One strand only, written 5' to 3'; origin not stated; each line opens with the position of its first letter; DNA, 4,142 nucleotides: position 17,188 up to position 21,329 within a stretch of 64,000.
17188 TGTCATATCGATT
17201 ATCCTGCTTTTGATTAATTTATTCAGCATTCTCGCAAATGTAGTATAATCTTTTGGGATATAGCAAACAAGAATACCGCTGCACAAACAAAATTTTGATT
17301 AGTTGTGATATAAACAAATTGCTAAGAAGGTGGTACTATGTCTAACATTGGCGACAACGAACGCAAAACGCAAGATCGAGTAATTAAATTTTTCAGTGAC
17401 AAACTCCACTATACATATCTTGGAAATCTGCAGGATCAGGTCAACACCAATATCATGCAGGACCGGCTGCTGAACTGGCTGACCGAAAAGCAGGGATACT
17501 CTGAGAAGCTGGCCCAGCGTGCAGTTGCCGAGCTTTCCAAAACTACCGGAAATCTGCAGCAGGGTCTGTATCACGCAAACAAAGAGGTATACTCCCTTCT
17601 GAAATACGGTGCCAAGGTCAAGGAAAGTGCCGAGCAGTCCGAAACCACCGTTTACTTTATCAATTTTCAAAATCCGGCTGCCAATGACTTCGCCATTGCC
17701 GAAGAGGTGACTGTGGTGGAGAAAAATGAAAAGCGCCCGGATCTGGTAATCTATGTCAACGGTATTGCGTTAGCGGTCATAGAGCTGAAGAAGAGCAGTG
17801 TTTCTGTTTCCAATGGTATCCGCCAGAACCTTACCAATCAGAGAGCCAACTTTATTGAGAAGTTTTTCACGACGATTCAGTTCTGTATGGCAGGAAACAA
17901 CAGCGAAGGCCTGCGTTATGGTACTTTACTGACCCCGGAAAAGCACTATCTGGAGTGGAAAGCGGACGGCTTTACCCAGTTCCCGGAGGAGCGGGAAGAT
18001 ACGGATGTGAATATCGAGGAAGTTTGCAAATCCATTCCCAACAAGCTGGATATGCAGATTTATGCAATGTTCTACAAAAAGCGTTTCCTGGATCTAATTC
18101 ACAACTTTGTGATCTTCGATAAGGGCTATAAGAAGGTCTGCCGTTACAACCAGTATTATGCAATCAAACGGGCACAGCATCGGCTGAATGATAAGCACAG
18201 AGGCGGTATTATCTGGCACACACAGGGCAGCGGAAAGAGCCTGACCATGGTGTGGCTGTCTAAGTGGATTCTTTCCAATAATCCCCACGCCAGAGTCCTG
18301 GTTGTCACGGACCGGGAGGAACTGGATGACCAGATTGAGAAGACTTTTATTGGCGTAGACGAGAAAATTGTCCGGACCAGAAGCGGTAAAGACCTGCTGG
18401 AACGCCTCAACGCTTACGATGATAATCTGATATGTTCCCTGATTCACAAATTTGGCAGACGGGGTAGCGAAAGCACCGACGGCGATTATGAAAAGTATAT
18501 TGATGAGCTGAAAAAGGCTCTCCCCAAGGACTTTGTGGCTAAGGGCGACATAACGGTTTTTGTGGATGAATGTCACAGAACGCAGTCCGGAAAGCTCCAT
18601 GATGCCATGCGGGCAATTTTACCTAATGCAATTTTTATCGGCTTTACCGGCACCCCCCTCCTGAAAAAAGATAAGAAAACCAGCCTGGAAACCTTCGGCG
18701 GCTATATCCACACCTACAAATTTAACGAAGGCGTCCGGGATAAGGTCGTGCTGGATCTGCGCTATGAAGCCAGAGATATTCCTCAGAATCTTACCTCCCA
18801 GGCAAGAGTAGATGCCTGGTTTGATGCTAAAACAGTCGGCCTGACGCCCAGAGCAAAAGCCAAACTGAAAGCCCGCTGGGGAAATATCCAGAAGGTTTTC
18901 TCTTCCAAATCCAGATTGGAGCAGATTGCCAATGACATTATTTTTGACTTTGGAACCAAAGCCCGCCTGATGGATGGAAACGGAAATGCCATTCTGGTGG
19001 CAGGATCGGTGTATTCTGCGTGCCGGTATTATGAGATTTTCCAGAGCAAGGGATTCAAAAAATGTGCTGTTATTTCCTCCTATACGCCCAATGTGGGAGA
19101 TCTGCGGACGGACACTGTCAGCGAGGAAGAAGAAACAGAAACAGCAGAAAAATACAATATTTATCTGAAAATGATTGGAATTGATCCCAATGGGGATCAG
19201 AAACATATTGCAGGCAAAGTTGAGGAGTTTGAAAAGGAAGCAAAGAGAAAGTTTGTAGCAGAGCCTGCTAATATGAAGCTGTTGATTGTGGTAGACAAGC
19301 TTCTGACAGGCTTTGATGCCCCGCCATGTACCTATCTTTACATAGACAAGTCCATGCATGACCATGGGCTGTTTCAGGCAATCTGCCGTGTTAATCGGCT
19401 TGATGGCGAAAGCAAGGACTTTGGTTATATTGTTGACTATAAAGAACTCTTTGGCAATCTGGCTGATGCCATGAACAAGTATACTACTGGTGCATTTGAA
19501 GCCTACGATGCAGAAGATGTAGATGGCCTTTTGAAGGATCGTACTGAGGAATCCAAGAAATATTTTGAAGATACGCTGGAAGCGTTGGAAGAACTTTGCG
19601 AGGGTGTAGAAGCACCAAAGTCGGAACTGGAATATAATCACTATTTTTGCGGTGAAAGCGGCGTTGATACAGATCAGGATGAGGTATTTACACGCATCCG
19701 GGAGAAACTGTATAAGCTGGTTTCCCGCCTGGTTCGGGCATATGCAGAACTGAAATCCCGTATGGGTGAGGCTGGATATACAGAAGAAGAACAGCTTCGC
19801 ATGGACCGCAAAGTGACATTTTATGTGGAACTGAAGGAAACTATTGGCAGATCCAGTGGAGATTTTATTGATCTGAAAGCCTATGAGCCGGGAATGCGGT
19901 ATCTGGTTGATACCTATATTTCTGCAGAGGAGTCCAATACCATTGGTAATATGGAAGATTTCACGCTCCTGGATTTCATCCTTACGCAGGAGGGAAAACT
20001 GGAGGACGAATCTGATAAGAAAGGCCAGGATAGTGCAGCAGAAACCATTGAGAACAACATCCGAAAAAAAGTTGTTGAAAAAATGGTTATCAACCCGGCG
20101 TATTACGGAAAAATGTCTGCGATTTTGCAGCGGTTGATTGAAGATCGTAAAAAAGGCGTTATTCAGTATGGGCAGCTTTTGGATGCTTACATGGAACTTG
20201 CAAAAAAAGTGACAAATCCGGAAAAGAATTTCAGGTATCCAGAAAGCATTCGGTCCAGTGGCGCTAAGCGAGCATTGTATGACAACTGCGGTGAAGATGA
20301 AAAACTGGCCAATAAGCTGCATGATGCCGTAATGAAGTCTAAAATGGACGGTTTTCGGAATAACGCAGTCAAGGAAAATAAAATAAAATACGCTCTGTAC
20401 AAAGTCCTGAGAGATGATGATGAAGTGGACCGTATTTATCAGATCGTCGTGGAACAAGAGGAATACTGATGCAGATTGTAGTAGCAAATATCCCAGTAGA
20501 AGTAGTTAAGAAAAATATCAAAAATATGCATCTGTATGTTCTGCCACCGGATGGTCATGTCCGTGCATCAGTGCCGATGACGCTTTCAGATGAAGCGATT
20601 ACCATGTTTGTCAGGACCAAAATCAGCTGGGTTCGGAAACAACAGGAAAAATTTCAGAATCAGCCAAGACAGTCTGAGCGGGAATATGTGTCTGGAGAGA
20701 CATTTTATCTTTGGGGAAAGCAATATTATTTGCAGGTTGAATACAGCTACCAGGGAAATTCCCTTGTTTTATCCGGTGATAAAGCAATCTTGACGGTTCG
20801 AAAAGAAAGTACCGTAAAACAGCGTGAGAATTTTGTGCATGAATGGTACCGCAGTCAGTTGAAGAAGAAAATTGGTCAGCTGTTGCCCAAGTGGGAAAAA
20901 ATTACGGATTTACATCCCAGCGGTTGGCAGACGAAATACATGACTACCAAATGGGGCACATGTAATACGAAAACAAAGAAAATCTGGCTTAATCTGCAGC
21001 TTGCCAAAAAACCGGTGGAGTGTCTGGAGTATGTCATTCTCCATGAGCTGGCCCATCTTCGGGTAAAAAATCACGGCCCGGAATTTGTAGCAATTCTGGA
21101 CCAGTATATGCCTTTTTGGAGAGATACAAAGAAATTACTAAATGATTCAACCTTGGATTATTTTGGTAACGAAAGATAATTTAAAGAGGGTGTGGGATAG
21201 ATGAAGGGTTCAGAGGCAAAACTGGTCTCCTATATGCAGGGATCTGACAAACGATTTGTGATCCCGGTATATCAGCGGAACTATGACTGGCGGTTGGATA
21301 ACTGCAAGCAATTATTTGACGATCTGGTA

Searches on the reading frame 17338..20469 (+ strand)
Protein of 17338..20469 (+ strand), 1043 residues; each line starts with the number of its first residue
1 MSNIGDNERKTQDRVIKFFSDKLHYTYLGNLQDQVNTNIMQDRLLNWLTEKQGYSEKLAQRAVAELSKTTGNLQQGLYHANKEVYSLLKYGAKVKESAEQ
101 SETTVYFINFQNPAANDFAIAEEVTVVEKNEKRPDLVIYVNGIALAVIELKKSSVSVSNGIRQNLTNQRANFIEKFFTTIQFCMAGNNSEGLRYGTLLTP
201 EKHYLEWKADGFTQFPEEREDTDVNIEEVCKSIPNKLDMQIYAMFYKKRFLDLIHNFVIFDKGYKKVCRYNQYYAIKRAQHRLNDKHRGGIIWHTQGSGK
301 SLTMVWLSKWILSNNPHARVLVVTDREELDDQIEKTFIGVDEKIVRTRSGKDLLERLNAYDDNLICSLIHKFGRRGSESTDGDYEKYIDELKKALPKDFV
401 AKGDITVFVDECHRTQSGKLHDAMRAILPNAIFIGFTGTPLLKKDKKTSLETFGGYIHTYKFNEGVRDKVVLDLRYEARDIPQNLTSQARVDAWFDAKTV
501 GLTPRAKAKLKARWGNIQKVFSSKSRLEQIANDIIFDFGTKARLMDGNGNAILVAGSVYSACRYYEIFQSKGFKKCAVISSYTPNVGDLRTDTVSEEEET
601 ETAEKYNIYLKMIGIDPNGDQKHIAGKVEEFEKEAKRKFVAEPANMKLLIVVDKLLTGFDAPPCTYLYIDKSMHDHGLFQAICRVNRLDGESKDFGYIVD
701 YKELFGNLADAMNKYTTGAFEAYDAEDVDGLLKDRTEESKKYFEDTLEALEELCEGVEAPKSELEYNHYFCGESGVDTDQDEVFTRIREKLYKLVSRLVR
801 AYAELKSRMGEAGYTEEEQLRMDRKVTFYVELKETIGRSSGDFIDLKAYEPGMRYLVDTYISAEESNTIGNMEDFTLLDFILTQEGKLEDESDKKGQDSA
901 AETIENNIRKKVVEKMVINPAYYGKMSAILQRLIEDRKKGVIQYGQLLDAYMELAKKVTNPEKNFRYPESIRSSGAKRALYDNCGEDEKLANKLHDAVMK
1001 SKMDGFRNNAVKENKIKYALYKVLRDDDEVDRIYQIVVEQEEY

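Call 8: search_protein_families(library=pfam, proteins=[window:17338-20469:+], max_evalue=0.001)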
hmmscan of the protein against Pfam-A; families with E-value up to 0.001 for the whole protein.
window:17338-20469:+ (1043 aa): 5 families
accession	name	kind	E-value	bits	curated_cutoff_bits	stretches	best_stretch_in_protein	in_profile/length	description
PF18766.7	SWI2_SNF2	-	3.1e-71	240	26.7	1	272-504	2-217/221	SWI2/SNF2 ATPase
PF22679.2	T1R_D3-like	-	1.2e-35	123.7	27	1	549-702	3-157/158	Type I restriction enzyme subunit R domain 3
PF04313.20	HSDR_N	-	2.8e-34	119.2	25.1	1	7-200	3-195/198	Type I restriction enzyme R protein N terminus (HSDR_N)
PF04851.21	ResIII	-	4.7e-21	75.8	22.5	1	267-440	3-162/164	Type III restriction enzyme, res subunit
PF11867.13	T1RH-like_C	-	0.00011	22.1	26.8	1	744-965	12-234/329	Type I restriction enzyme HindI endonuclease subunit-like, C-terminal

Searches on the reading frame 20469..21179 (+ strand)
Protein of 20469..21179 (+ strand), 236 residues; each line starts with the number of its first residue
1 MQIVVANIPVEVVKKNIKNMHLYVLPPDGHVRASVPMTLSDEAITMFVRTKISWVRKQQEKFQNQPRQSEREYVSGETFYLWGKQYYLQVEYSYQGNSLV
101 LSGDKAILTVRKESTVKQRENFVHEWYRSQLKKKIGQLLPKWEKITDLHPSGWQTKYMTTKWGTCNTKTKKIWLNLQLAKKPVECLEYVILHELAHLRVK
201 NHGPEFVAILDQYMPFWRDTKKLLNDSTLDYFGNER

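Call 8: search_protein_families(library=pfam, proteins=[window:20469-21179:+], max_evalue=0.001)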
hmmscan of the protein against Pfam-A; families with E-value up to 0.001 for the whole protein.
window:20469-21179:+ (236 aa): 3 families
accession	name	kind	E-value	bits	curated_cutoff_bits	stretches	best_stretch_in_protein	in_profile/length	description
PF01863.23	YgjP-like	-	9.5e-62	209.1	26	1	24-226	5-206/207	YgjP-like, metallopeptidase domain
PF10263.15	SprT-like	-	7.8e-08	32.6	25.6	1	153-212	25-94/108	SprT-like family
PF23673.1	DUF7154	-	0.00055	20.7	27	0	12-97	5-96/108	Domain of unknown function (DUF7154)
